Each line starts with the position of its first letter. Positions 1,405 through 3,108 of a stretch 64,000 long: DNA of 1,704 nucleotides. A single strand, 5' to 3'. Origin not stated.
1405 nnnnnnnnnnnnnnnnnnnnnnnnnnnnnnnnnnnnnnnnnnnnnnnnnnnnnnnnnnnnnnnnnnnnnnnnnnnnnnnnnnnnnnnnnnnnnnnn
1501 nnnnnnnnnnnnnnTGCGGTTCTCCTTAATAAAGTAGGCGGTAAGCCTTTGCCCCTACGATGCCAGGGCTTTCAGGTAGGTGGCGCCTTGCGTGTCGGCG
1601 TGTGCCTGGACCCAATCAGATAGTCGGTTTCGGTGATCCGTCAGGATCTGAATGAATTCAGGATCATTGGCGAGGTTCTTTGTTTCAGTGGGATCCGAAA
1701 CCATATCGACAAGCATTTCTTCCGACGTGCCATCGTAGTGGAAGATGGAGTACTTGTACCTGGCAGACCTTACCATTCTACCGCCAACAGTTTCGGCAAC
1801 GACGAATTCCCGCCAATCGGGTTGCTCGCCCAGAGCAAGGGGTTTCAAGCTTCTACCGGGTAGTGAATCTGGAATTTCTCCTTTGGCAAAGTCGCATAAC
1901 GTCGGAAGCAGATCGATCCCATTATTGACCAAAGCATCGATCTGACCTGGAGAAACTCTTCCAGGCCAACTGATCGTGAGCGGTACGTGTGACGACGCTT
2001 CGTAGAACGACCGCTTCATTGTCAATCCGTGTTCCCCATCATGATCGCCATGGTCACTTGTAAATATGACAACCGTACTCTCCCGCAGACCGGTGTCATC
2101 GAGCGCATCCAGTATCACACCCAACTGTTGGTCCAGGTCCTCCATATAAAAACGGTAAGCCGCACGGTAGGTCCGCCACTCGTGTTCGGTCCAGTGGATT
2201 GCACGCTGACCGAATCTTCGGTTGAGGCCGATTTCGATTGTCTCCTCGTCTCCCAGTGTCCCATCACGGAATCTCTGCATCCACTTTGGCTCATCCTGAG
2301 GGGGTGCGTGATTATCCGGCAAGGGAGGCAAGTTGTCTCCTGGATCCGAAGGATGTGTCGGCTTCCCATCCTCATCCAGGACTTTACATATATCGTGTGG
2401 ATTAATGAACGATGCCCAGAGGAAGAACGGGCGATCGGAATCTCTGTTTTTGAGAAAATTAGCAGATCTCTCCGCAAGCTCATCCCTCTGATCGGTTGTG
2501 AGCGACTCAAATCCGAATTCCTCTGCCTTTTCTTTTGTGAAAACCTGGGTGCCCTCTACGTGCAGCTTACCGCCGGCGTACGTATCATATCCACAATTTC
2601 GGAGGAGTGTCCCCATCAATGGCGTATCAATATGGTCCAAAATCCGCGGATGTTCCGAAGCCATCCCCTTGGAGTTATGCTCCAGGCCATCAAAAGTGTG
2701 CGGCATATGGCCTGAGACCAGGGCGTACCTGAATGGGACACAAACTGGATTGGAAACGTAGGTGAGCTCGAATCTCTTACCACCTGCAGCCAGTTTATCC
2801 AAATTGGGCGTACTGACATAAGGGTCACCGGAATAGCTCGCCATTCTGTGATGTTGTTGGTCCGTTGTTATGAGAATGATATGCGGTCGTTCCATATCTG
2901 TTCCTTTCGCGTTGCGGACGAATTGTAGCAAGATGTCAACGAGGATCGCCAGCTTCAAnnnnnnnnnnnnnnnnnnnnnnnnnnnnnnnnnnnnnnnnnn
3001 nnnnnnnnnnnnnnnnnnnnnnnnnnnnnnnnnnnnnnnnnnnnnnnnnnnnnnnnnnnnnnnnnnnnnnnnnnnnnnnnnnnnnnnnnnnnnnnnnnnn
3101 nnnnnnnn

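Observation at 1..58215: Sulfatases and PhyH-type Fe(II)/2OG dioxygenases are co-amplified and interleaved, suggesting an undescribed two-enzyme glycan desulfation/oxidation system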

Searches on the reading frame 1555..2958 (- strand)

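Call 3: search_protein_families(library=pfam, proteins=[window:1555-2958:-])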
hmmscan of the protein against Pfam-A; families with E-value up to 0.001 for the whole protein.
window:1555-2958:- (467 aa): 3 families
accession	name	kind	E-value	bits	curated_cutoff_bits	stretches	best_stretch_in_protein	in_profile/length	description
PF00884.28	Sulfatase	-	6e-38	131.3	25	1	25-358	1-299/301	Sulfatase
PF16347.10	SGSH_C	-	1.2e-20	74.7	29.3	1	308-448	1-150/154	N-sulphoglucosamine sulphohydrolase, C-terminal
PF01663.27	Phosphodiest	-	1.1e-08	35.5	23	1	270-311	186-229/342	Type I phosphodiesterase / nucleotide pyrophosphatase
